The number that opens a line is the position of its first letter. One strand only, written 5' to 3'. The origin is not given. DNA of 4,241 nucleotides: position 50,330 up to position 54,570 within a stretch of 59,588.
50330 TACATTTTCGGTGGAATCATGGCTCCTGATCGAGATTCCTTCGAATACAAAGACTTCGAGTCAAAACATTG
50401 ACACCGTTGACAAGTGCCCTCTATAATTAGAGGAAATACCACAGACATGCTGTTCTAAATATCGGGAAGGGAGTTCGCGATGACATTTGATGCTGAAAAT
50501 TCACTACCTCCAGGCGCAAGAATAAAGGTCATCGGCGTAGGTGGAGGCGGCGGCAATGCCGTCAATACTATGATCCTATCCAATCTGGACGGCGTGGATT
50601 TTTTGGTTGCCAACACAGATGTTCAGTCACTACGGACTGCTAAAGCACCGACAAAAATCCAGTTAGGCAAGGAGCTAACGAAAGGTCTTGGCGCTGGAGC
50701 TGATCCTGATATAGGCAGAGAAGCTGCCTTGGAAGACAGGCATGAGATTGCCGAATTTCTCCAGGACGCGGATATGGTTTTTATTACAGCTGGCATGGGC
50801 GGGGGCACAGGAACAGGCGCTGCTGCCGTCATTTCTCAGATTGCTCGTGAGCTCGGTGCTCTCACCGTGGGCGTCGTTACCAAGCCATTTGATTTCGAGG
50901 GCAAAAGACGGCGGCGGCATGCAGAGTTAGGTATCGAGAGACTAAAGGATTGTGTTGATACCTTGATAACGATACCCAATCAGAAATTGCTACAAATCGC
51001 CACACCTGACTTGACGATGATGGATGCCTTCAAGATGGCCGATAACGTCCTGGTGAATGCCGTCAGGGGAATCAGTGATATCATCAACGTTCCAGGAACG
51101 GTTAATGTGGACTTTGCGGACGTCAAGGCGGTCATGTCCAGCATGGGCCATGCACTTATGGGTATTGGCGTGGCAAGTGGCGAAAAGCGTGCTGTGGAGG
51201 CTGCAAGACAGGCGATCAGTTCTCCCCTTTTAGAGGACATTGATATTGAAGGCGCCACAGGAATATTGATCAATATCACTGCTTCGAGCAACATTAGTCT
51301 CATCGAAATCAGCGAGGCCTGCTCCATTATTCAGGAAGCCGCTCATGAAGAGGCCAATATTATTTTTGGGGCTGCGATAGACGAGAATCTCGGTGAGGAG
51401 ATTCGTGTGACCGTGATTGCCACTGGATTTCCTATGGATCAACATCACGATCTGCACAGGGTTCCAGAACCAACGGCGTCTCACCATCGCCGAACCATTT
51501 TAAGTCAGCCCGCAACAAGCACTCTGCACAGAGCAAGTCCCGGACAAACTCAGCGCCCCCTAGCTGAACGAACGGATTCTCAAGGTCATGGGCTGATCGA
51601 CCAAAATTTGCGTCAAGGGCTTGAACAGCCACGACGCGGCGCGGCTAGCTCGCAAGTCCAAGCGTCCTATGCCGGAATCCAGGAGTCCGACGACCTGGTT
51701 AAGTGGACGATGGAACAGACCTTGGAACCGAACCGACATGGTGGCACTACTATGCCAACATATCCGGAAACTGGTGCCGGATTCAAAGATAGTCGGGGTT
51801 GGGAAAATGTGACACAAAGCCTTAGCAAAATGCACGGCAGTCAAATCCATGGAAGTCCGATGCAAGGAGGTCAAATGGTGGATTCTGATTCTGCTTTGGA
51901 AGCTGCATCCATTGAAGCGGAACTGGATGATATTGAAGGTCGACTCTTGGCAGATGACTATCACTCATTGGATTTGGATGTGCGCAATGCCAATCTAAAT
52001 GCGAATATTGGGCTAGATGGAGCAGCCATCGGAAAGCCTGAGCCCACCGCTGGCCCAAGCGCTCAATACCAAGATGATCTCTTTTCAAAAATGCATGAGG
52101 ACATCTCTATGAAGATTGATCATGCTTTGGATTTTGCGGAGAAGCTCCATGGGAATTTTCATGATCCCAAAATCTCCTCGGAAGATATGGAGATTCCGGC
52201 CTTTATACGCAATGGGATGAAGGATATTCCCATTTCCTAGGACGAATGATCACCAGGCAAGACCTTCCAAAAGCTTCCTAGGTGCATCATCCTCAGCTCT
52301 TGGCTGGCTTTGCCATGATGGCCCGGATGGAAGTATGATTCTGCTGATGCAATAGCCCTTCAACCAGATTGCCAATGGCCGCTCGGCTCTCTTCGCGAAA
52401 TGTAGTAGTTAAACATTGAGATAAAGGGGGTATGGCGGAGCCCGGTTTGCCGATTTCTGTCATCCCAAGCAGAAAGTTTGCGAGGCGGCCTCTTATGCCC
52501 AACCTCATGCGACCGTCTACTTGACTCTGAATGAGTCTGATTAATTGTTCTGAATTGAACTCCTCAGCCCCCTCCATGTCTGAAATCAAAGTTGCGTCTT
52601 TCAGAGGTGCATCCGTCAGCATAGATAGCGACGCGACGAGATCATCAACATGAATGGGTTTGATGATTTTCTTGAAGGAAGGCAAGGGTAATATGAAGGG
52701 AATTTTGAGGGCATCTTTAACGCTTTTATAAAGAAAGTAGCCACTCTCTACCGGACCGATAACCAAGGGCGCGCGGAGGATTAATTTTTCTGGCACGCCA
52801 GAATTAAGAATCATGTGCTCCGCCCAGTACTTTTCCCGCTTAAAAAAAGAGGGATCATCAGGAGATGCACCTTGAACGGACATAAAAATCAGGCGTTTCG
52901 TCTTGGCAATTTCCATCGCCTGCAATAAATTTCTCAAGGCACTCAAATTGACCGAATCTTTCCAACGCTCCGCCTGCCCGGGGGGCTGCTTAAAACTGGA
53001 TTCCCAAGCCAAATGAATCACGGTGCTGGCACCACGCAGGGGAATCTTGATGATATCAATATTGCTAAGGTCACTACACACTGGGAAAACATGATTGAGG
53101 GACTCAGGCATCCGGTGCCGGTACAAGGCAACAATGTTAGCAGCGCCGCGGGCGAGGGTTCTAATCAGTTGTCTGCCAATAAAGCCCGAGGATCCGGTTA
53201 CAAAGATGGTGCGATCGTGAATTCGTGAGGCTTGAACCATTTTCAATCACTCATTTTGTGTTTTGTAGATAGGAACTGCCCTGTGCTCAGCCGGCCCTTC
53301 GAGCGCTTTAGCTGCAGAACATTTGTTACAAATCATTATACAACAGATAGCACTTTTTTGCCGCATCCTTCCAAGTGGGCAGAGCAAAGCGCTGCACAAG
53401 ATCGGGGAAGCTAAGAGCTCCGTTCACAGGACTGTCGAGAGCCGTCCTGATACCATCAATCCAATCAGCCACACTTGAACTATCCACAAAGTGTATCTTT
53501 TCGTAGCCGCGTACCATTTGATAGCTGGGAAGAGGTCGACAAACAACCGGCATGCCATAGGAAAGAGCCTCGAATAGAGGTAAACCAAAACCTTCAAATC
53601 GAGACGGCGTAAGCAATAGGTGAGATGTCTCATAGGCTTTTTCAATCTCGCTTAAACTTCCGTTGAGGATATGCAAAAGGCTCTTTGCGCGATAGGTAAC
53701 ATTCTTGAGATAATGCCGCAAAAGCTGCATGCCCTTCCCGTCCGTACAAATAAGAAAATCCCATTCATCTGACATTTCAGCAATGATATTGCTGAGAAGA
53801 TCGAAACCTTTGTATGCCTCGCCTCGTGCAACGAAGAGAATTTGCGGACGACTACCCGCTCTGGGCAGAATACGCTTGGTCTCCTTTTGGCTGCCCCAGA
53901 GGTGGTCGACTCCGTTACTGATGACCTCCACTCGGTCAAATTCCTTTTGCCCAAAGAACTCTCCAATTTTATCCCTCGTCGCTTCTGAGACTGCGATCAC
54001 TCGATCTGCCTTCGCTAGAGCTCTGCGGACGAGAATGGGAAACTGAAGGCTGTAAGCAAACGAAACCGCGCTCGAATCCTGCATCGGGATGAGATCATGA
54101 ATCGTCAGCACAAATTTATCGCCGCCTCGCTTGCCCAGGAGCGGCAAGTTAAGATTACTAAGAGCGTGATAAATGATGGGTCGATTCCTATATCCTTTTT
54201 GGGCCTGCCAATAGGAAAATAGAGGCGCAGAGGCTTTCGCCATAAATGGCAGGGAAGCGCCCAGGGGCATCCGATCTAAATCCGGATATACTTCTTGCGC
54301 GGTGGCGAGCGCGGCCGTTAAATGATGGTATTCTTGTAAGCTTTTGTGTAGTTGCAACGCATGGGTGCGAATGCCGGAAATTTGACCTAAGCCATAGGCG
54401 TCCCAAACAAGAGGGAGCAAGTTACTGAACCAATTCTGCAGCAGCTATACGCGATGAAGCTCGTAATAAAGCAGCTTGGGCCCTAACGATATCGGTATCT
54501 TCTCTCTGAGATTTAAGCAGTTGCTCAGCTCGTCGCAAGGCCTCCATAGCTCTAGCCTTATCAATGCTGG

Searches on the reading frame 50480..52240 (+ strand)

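Call 67: search_protein_families(library=pfam, proteins=[window:50480-52240:+], max_evalue=0.0001)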
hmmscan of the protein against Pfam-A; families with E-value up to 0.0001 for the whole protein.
window:50480-52240:+ (586 aa): 2 families
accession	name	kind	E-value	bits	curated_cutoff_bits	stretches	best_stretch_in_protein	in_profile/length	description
PF00091.31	Tubulin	-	4.8e-50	170.9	33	1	14-174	1-189/190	Tubulin/FtsZ family, GTPase domain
PF12327.13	FtsZ_C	-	2.4e-33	114.8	27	1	223-317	1-94/95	FtsZ family, C-terminal domain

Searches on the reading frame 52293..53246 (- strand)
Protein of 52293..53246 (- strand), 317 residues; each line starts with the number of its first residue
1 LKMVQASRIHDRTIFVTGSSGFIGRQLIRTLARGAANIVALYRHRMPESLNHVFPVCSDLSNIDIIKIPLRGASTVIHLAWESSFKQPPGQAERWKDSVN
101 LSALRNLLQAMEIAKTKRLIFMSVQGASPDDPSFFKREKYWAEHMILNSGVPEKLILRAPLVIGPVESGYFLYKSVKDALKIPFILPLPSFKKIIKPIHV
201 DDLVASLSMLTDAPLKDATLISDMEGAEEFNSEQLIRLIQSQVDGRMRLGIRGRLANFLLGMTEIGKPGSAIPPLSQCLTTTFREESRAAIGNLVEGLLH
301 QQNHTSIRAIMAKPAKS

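Call 67: search_protein_families(library=pfam, proteins=[window:52293-53246:-], max_evalue=0.0001)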
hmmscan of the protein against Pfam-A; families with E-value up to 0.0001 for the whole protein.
window:52293-53246:- (317 aa): 3 families
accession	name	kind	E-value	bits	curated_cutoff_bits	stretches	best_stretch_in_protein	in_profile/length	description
PF01370.27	Epimerase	-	2e-10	41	20.9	1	14-132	1-123/240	NAD dependent epimerase/dehydratase family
PF13460.12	NAD_binding_10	-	4.1e-08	33.8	27.2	1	18-137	1-111/184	NAD(P)H-binding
PF01073.25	3Beta_HSD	-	2.7e-06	27.1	22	1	16-125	2-117/280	3-beta hydroxysteroid dehydrogenase/isomerase family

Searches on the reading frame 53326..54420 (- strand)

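Call 67: search_protein_families(library=pfam, proteins=[window:53326-54420:-], max_evalue=0.0001)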
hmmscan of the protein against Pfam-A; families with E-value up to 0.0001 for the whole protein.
window:53326-54420:- (364 aa): 5 families
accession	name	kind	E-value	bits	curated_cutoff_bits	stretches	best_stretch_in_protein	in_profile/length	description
PF00534.26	Glycos_transf_1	-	2e-16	60.4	26.4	1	178-331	2-159/172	Glycosyl transferases group 1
PF13692.12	Glyco_trans_1_4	-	6.4e-15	56.1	27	1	191-329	1-141/142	Glycosyl transferases group 1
PF13439.12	Glyco_transf_4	-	3.3e-13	50.5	28.5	1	15-172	2-167/170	Glycosyltransferase Family 4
PF20706.3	GT4-conflict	-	7.6e-12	45.3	26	1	132-294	141-310/385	Family 4 Glycosyltransferase in conflict systems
PF13579.12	Glyco_trans_4_4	-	2e-08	35.2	29.7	1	16-170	2-158/158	Glycosyl transferase 4-like domain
